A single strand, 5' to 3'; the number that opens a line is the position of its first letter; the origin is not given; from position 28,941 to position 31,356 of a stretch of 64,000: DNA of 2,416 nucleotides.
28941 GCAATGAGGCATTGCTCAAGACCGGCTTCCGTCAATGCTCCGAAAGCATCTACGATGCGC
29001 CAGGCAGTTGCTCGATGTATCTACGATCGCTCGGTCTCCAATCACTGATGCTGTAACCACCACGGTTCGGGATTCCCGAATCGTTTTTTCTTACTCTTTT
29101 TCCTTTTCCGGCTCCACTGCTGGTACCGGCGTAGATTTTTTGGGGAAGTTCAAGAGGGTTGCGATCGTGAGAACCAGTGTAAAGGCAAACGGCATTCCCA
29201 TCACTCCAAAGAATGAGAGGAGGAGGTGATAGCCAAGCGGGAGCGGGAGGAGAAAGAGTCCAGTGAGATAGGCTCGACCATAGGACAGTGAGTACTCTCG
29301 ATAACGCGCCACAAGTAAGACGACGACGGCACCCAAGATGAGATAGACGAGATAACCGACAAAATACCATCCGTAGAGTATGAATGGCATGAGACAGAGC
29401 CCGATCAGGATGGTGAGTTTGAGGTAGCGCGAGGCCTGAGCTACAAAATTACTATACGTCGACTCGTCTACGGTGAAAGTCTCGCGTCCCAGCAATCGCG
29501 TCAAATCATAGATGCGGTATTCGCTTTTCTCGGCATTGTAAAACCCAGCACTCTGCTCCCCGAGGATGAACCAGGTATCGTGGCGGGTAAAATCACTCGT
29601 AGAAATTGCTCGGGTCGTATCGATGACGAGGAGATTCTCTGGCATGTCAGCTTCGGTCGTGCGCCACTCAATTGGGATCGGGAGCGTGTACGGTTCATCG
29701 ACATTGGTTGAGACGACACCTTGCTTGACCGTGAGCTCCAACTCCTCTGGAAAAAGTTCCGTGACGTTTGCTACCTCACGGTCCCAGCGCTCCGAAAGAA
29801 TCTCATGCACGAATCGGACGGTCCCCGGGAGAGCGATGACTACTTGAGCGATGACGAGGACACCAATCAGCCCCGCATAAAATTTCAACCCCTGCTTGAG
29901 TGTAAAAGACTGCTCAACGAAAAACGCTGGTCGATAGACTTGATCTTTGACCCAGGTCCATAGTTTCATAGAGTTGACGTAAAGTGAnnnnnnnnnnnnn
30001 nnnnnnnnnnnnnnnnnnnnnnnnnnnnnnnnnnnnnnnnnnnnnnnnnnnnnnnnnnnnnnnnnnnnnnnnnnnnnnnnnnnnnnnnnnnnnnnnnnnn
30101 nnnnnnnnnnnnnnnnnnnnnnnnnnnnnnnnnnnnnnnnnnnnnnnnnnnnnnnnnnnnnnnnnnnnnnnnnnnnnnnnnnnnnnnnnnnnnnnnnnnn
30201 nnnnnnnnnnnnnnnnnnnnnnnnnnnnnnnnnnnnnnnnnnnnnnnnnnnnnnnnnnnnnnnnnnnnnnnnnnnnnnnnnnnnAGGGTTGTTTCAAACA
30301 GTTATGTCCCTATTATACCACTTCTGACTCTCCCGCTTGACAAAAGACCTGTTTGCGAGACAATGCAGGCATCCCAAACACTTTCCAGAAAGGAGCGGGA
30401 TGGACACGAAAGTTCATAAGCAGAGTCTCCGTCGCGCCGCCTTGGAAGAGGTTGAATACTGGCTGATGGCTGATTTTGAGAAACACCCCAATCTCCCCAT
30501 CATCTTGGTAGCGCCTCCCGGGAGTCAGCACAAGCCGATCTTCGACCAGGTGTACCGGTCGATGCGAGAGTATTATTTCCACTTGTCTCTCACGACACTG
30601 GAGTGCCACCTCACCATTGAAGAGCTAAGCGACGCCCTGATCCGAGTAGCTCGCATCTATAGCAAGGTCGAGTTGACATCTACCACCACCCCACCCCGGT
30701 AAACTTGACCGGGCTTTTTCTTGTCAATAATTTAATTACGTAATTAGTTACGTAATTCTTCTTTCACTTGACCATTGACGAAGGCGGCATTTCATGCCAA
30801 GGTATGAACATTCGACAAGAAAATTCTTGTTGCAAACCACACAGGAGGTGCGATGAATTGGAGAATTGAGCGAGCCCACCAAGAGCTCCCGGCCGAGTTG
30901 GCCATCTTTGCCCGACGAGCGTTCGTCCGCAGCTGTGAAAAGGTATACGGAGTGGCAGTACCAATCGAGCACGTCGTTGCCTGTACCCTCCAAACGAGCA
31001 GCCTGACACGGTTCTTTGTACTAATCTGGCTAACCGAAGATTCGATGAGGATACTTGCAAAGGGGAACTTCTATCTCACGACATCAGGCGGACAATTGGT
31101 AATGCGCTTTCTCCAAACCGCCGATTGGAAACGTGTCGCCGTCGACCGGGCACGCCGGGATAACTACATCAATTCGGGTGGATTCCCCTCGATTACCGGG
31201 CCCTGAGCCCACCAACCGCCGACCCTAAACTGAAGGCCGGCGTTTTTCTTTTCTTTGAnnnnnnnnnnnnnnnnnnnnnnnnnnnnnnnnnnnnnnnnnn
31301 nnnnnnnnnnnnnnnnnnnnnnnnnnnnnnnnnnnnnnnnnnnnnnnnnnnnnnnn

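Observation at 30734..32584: Recurrent 21-nt motif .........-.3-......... (three sites, two flanking a 1.8-kb gene block, one upstream of dnaK)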

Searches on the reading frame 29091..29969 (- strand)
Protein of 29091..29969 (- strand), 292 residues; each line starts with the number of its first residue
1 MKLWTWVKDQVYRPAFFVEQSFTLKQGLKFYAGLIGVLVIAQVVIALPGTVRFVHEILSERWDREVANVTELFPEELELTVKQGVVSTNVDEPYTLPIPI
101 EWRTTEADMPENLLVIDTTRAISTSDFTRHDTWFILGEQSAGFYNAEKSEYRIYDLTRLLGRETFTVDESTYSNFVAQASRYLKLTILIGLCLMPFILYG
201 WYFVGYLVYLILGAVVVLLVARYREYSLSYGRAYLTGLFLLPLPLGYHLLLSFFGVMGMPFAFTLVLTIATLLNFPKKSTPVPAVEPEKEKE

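Call 9: search_protein_families(library=pfam, proteins=[window:29091-29969:-], max_evalue=0.01)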
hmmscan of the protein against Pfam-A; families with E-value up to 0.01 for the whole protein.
window:29091-29969:- (292 aa): 1 family
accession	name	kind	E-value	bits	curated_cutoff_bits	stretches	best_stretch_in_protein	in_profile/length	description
PF06691.16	DUF1189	-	4.3e-09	36.7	28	1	38-271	29-237/244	Protein of unknown function (DUF1189)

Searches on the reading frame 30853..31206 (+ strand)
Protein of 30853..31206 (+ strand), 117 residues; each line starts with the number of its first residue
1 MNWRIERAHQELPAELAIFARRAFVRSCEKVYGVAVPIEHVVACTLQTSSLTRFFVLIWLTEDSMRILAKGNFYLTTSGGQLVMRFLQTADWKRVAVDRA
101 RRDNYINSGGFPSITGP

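Call 9: search_protein_families(library=pfam, proteins=[window:30853-31206:+], max_evalue=0.01)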
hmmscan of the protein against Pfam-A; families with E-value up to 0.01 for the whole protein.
window:30853-31206:+ (117 aa): 0 families

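Call 82: predict_structure(protein=window:30853-31203:+)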
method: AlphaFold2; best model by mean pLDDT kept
length: 117 residues; sequences in the alignment: 1
mean_pLDDT: 53.2   pTM: 0.51
mean pLDDT of the five models: 53.2, 49.3, 44.8, 43.2, 35.7
residues with pLDDT >= 90: 0; 70-90: 23; 50-70: 40; < 50: 54
segments of 3 or more residues with pLDDT < 50: 1-8, 49-53, 59-68, 88-117
pLDDT, mean of each block of 10 residues (from residue 1): 38 74 73 70 59 50 46 59 53 38 35 38
secondary structure, 60 per line:
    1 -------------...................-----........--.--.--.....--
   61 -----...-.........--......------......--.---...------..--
elements in order: H14-32 E41-45 E54-58 E66-68 E70-78 E81-86 E93-98 E105-107
